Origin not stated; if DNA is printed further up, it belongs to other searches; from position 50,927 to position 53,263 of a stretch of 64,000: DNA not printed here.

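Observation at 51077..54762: Stand-alone MTase-helicase islet (Type III-like mod-res) inserted among housekeeping genes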

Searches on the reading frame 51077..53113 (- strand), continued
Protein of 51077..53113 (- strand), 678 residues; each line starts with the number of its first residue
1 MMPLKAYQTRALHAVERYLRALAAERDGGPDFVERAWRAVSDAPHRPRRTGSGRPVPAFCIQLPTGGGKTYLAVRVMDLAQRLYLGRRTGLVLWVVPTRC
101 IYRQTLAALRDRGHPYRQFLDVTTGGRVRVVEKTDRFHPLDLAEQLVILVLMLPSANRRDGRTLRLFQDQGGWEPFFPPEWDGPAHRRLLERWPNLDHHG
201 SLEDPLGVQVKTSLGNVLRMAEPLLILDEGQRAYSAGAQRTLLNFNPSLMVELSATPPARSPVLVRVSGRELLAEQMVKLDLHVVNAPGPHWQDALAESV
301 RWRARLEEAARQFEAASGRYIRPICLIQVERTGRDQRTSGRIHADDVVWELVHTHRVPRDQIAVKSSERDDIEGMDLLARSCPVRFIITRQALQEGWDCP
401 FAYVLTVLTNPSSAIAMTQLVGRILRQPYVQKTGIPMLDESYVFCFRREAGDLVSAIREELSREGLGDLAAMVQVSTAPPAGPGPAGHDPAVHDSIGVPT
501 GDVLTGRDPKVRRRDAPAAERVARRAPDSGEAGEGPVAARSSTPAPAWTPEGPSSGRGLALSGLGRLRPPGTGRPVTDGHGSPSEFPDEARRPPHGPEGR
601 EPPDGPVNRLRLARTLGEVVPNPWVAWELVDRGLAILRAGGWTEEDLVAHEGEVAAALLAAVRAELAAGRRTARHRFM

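Call 17: search_solved_structures(query=P0004, max_evalue=0.01, show_alignments=1)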
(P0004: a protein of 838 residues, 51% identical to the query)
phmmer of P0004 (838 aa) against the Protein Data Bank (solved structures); distinct sequences matched with E-value up to 0.01: 1.
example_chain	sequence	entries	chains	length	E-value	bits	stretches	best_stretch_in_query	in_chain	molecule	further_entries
4zcf_C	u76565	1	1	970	0.00037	21.8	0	387-440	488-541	Restriction endonuclease EcoP15I, restriction subunit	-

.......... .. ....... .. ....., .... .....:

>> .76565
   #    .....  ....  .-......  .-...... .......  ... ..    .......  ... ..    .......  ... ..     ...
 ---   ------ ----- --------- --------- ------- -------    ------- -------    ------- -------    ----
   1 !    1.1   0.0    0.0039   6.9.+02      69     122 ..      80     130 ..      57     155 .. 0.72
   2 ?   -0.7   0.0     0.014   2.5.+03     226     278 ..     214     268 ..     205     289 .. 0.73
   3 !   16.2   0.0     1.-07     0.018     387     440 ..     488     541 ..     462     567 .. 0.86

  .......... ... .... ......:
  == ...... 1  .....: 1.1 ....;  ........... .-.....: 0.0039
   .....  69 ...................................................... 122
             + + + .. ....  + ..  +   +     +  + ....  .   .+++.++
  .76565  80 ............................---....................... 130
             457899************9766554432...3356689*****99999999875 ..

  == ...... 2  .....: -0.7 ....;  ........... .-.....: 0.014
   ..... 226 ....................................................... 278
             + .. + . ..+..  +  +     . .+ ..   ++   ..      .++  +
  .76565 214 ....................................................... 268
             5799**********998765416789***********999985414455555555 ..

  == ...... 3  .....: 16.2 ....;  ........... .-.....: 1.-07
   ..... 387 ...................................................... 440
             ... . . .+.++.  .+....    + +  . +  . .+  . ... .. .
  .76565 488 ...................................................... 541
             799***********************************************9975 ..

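Call 19: find_encoding_contigs(protein=P0004, flank=8000, max_places=2)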
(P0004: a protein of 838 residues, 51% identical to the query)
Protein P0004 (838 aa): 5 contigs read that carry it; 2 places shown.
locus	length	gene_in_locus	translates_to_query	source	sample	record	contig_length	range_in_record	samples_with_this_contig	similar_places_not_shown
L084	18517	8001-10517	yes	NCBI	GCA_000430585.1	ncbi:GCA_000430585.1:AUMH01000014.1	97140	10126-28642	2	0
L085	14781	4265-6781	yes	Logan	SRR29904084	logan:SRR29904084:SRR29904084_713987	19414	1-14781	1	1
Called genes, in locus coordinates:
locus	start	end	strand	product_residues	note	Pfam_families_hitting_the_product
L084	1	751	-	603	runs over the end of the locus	PF01471:PG_binding_1, PF09374:PG_binding_3 (faint), PF00704:Glyco_hydro_18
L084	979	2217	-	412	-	-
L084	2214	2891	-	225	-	PF04012:PspA_IM30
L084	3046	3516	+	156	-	PF04134:DCC1-like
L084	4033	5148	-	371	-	PF04471:Mrr_cat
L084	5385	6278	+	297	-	PF02899:Phage_int_SAM_1 (weak), PF13495:Phage_int_SAM_4 (weak), PF00589:Phage_integrase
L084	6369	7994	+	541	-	PF01555:N6_N4_Mtase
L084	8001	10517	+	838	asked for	PF04851:ResIII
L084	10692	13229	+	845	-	PF02463:SMC_N, PF13175:AAA_15 (faint), PF13476:AAA_23 (weak), PF13304:AAA_21 (faint), PF13166:AAA_13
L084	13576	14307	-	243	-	-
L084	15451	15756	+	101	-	-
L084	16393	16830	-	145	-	-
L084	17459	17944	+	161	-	PF02075:RuvC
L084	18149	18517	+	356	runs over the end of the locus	PF17989:ALP_N, PF21522:MreB-like_C (weak), PF22128:Alp7A_like_C (weak)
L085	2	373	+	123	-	?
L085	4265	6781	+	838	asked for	PF04851:ResIII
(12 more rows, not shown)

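Call 20: find_encoding_contigs(protein=P0013, flank=8000, max_places=2)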
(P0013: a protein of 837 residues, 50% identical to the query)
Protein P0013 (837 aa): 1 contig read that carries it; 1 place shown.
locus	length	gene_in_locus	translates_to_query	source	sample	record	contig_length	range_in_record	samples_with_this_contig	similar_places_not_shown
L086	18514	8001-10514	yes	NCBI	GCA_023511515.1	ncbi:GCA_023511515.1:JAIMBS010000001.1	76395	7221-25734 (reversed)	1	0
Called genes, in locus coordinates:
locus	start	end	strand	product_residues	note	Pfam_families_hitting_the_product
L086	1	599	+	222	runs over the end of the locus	-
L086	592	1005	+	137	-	-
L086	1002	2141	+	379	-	PF01131:Topoisom_bac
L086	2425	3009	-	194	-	-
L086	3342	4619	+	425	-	PF02195:ParB_N (faint)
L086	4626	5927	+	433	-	-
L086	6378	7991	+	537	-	PF01555:N6_N4_Mtase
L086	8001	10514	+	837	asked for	PF04851:ResIII, PF00270:DEAD (faint)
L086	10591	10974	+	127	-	PF08378:NERD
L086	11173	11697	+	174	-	-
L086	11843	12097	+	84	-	-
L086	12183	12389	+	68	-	-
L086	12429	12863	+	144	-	PF12961:DUF3850, PF04266:ASCH (weak)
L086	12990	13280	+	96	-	-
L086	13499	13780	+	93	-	PF25213:HVO_A0261_N (weak), PF12840:HTH_20, PF01022:HTH_5, PF13412:HTH_24 (weak), PF21476:PF0610-like_N (weak)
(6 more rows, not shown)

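Call 21: find_encoding_contigs(protein=P0006, flank=8000, max_places=2)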
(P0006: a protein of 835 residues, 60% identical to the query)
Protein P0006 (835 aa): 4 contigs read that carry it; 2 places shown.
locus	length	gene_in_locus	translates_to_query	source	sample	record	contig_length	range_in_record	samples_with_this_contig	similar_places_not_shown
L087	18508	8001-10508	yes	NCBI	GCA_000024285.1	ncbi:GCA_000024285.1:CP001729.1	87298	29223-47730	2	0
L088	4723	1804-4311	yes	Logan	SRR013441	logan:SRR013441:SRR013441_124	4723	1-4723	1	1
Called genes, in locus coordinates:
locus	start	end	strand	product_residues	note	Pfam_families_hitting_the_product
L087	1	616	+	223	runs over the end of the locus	PF07730:HisKA_3, PF02518:HATPase_c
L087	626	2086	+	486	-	PF07719:TPR_2 (faint), PF13181:TPR_8 (faint), PF13428:TPR_14 (faint), PF13432:TPR_16 (faint), PF13176:TPR_7 (faint), PF13424:TPR_12 (weak), PF00515:TPR_1 (weak), PF13487:HD_5, +2 more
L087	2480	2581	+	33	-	-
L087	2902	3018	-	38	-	-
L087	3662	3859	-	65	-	-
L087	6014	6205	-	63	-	-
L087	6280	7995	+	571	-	PF01555:N6_N4_Mtase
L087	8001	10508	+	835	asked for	PF04851:ResIII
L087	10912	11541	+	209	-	PF04542:Sigma70_r2, PF08281:Sigma70_r4_2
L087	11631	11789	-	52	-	-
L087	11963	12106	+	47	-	-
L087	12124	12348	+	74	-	PF06094:GGACT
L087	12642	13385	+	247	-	PF08281:Sigma70_r4_2, PF00196:GerE (weak)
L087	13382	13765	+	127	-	PF02163:Peptidase_M50 (weak)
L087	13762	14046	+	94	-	-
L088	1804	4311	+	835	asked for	PF04851:ResIII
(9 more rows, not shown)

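Call 39: predict_structure(alignment_id=A2)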
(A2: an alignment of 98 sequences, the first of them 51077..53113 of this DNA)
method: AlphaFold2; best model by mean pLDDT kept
length: 678 residues; sequences in the alignment: 98
mean_pLDDT: 81.3   pTM: 0.71
mean pLDDT of the five models: 81.3, 79.4, 78.7, 78.2, 78.2
residues with pLDDT >= 90: 404; 70-90: 118; 50-70: 49; < 50: 107
segments of 3 or more residues with pLDDT < 50: 486-557, 573-600
pLDDT, mean of each block of 10 residues (from residue 1): 93 98 95 98 95 97 91 97 98 91 92 96 97 95 98 67 57 94 96 96 91 95 91 81 96 92 96 94 89 95 96 95 94 89 96 98 93 88 94 63 89 67 84 94 87 87 91 91 54 34 30 29 32 33 31 44 83 46 38 40 79 92 88 95 94 94 81 48
secondary structure, 60 per line:
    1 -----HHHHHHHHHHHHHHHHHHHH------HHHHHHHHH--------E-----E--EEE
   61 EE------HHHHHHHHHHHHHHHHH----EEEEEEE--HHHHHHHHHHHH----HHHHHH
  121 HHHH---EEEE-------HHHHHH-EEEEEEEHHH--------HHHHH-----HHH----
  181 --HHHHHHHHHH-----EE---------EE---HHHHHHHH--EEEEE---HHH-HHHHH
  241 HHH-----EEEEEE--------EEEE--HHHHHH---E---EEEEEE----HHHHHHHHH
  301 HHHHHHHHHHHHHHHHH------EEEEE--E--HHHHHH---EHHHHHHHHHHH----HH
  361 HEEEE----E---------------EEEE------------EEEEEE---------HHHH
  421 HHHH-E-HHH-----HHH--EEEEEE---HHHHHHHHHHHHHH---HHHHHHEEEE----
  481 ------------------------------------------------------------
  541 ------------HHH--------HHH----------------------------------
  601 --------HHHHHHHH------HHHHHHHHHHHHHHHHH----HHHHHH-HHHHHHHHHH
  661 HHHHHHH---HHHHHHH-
elements in order: H6-25 H32-40 E58-62 H69-85 E90-96 H99-110 H115-124 E128-131 H139-144 E146-152 H164-168 H183-192 H214-221 E224-228 H236-243 E249-254 E263-266 H269-274 E282-287 H292-317 E324-328 H334-339 H344-354 E362-365 E386-389 E402-407 H417-424 E441-446 H450-463 H467-472 E473-476 H609-616 H623-639 H644-649 H651-667 H671-677

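Call 43: fold_search(model_id=the predicted structure, library=pdb)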
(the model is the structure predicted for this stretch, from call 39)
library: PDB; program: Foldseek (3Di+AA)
matches with E <= 10: 1016; with E <= 0.001: 245
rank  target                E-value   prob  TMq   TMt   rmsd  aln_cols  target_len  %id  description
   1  4zcf_C                9.2e-13  1.00  0.43  0.46   7.8       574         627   15  Structural basis of asymmetric DNA methylation and ATP-triggered long-range diffusion by EcoP15I (released 2015-07-29)
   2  7lbm_W                1.7e-09  1.00  0.37  0.43   8.1       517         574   14  Structure of the human Mediator-bound transcription pre-initiation complex (released 2021-03-24)
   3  8ebs_A                1.8e-09  1.00  0.39  0.43   6.8       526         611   13  Initial DNA-lesion (Cy5) binding by XPC and TFIIH (released 2023-04-19)
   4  6o8g_B                2.5e-09  1.00  0.35  0.41  11.4       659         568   12  Crystal structure of UvrB bound to fully duplex DNA (released 2020-01-22)
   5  1c4o                  5.1e-09  1.00  0.35  0.45  11.6       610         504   15  CRYSTAL STRUCTURE OF THE DNA NUCLEOTIDE EXCISION REPAIR ENZYME UVRB FROM THERMUS THERMOPHILUS (released 2000-07-26)
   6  2fdc_A                6.4e-09  1.00  0.37  0.47  10.7       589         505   13  Structural Basis of DNA Damage Recognition and Processing by UvrB: crystal structure of a UvrB/DNA complex (released 2006-03-14)
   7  7r7j_B                1.2e-08  1.00  0.33  0.38   8.4       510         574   14  Crystal structure of RadD with ADP (released 2022-04-13)
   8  6p4w_A                1.3e-08  1.00  0.26  0.37  14.0       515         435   14  XPB helicase in a complex with truncated Bax1 from Sulfurisphaera tokodaii at 2.96 Angstrom resolution (released 2020-06-03)
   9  5tnu_A                1.4e-08  1.00  0.19  0.27  19.1       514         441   14  S. tokodaii XPB II crystal structure at 3.0 Angstrom resolution (released 2017-11-01)
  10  7clg_B                1.5e-08  1.00  0.34  0.29   7.9       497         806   13  Crystal structure of the ATP-dependent restriction endonuclease SauUSI (released 2021-01-20)
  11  6o8g_C                1.6e-08  1.00  0.37  0.44  10.8       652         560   11  Crystal structure of UvrB bound to fully duplex DNA (released 2020-01-22)
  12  1d2m                  1.6e-08  1.00  0.33  0.40  12.3       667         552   14  UVRB PROTEIN OF THERMUS THERMOPHILUS HB8; A NUCLEOTIDE EXCISION REPAIR ENZYME (released 2000-03-22)
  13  6o8f_A                1.7e-08  1.00  0.36  0.41  12.5       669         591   12  Crystal structure of UvrB bound to duplex DNA (released 2020-01-22)
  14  7o4i_7                2.1e-08  1.00  0.37  0.40   8.4       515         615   13  Yeast RNA polymerase II transcription pre-initiation complex with initial transcription bubble (released 2021-06-16)
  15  2fdc_B                2.3e-08  1.00  0.34  0.39  11.6       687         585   11  Structural Basis of DNA Damage Recognition and Processing by UvrB: crystal structure of a UvrB/DNA complex (released 2006-03-14)
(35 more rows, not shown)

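Call 51: predict_structure(alignment_id=A4)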
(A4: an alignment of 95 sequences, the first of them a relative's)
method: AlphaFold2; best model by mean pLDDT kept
length: 838 residues; sequences in the alignment: 95
mean_pLDDT: 81.8   pTM: 0.54
mean pLDDT of the five models: 81.8, 80.9, 79.2, 78.1, 75.8
residues with pLDDT >= 90: 309; 70-90: 390; 50-70: 86; < 50: 53
segments of 3 or more residues with pLDDT < 50: 403-406, 421-423, 486-494, 558-585
pLDDT, mean of each block of 10 residues (from residue 1): 80 96 94 85 93 90 93 83 94 94 86 86 90 92 89 95 63 65 86 90 91 86 92 88 72 93 84 89 81 67 84 87 85 86 77 90 90 83 77 87 53 78 53 70 83 72 66 72 49 60 86 81 85 91 91 68 34 37 56 87 90 95 88 88 92 94 80 66 86 90 87 91 93 80 88 91 86 90 80 92 67 67 91 92
secondary structure, 60 per line:
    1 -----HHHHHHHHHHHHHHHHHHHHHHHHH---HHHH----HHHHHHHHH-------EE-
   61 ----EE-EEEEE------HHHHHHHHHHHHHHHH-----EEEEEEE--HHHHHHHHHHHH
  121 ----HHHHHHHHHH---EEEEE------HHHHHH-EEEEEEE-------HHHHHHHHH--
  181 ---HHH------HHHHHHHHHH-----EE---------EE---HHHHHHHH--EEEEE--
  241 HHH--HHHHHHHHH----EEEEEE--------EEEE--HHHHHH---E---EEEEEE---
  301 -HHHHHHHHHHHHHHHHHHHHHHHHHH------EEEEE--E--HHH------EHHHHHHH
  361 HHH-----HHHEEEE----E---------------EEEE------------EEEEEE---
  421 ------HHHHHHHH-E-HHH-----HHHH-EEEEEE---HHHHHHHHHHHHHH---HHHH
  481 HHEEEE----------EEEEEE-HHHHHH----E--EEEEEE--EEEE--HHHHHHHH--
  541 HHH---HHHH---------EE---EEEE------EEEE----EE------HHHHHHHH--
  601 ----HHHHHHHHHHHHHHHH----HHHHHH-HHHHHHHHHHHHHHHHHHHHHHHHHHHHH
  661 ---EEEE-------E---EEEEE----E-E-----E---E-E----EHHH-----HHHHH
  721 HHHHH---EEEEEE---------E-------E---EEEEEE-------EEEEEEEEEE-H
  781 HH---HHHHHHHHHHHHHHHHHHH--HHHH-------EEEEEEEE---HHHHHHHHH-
elements in order (helices of 4 or more, strands of 3 or more residues): H6-30 H34-37 H42-50 E68-72 H79-94 E100-106 H109-120 H125-134 E138-142 H149-154 E156-162 H170-178 H193-202 H224-231 E234-238 H246-254 E259-264 E273-276 H279-284 E292-297 H302-327 E334-338 H354-363 E372-375 E396-399 E412-417 H427-434 H446-449 E451-456 H460-473 H477-482 E483-486 E497-502 H504-509 E517-522 E525-528 H531-538 H547-550 E565-568 E575-578 H591-598 H605-620 H625-630 H632-660 E664-667 E679-683 H716-725 E729-734 E756-761 E769-778 H786-804 H807-810 E818-825 H829-837

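Call 55: fold_search(model_id=the predicted structure, library=pdb)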
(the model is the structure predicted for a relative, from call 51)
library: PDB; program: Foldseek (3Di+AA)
matches with E <= 10: 1193; with E <= 0.001: 316
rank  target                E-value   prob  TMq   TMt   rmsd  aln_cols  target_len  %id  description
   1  4zcf_C                3.5e-12  1.00  0.35  0.45   8.3       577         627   17  Structural basis of asymmetric DNA methylation and ATP-triggered long-range diffusion by EcoP15I (released 2015-07-29)
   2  4xqk_B                5.1e-08  1.00  0.29  0.18  25.7       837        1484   13  ATP-dependent Type ISP restriction-modification enzyme LlaBIII bound to DNA (released 2015-09-16)
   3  6nmi_A                6.0e-08  1.00  0.29  0.36   7.9       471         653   12  Cryo-EM structure of the human TFIIH core complex (released 2019-03-13)
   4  2fdc_A                6.0e-08  1.00  0.28  0.44  14.1       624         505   13  Structural Basis of DNA Damage Recognition and Processing by UvrB: crystal structure of a UvrB/DNA complex (released 2006-03-14)
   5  6o8g_B                8.4e-08  1.00  0.30  0.42  13.5       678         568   12  Crystal structure of UvrB bound to fully duplex DNA (released 2020-01-22)
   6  4xqk_A                8.4e-08  1.00  0.28  0.17  26.1       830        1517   12  ATP-dependent Type ISP restriction-modification enzyme LlaBIII bound to DNA (released 2015-09-16)
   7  6ac8_A                1.0e-07  1.00  0.25  0.19  12.9       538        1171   13  Crystal structure of Mycobacterium smegmatis Mfd at 2.75 A resolution (released 2019-08-28)
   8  6o8g_A                1.2e-07  1.00  0.30  0.43  12.8       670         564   14  Crystal structure of UvrB bound to fully duplex DNA (released 2020-01-22)
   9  7lbm_W                1.3e-07  1.00  0.29  0.39   8.0       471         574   11  Structure of the human Mediator-bound transcription pre-initiation complex (released 2021-03-24)
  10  2hyi_C                1.3e-07  1.00  0.26  0.49  12.4       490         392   13  Structure of the human exon junction complex with a trapped DEAD-box helicase bound to RNA (released 2006-08-15)
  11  6icz_u                1.4e-07  1.00  0.26  0.50  12.0       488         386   12  Cryo-EM structure of a human post-catalytic spliceosome (P complex) at 3.0 angstrom (released 2019-03-13)
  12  4o3m_A                1.5e-07  1.00  0.25  0.32  24.6       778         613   13  Ternary complex of Bloom's syndrome helicase (released 2014-03-12)
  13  6o8h_A                1.6e-07  1.00  0.28  0.39  11.4       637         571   11  Crystal structure of UvrB mutant bound to duplex DNA (released 2020-01-22)
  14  7clg_B                1.9e-07  1.00  0.26  0.27   8.9       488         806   15  Crystal structure of the ATP-dependent restriction endonuclease SauUSI (released 2021-01-20)
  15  9dts_B                2.2e-07  1.00  0.27  0.53   8.7       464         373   13  Crystal structure of the human eIF4A1/AMPPNP/amidino-rocaglate/polypurine RNA complex (released 2025-03-12)
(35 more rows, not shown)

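Call 74: search_protein_representatives(protein=window:51077-53113:-)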
Query: 678 residues. Proteins with E-value up to 0.001 (for the whole library): 2544; up to 1e-10: 1457; up to 1e-30: 725. The best 150 are listed.
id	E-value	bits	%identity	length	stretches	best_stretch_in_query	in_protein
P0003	4.6e-237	805.3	63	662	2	1-529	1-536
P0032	2.2e-167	575.1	56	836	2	2-479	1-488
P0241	5.0e-153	527.6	55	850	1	3-470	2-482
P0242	9.6e-152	523.4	50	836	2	3-480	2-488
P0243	2.1e-151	522.2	52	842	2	34-469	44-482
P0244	2.6e-147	508.7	55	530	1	2-478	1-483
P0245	1.0e-146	506.7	53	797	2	2-471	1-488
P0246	9.2e-145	500.3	52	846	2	2-472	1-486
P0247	1.4e-144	499.7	51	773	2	15-477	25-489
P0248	7.6e-143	494.0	50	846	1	2-474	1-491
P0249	1.1e-141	490.1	51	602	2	2-474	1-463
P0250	1.7e-139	482.8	50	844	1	22-471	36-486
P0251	1.8e-138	479.5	54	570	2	72-473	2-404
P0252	3.0e-138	478.7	51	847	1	29-474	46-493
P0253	8.4e-136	470.7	49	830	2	26-480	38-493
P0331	1.6e-96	340.9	43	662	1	14-474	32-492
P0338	9.9e-94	331.6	42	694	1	37-492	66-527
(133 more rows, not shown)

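Call 75: find_encoding_contigs(protein=P0331, flank=4000, max_places=2)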
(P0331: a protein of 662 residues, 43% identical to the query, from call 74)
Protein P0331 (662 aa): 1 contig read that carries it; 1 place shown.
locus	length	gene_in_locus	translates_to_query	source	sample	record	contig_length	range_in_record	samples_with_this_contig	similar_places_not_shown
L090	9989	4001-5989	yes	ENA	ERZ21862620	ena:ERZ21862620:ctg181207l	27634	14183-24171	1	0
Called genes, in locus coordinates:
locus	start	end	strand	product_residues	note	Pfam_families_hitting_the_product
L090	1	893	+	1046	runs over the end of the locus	PF04851:ResIII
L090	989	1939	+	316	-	PF01609:DDE_Tnp_1 (weak)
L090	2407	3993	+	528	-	PF01555:N6_N4_Mtase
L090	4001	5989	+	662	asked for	PF04851:ResIII, PF00270:DEAD (weak)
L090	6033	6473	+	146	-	-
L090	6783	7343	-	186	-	-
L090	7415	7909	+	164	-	PF13358:DDE_3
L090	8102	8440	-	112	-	-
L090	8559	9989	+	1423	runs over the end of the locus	-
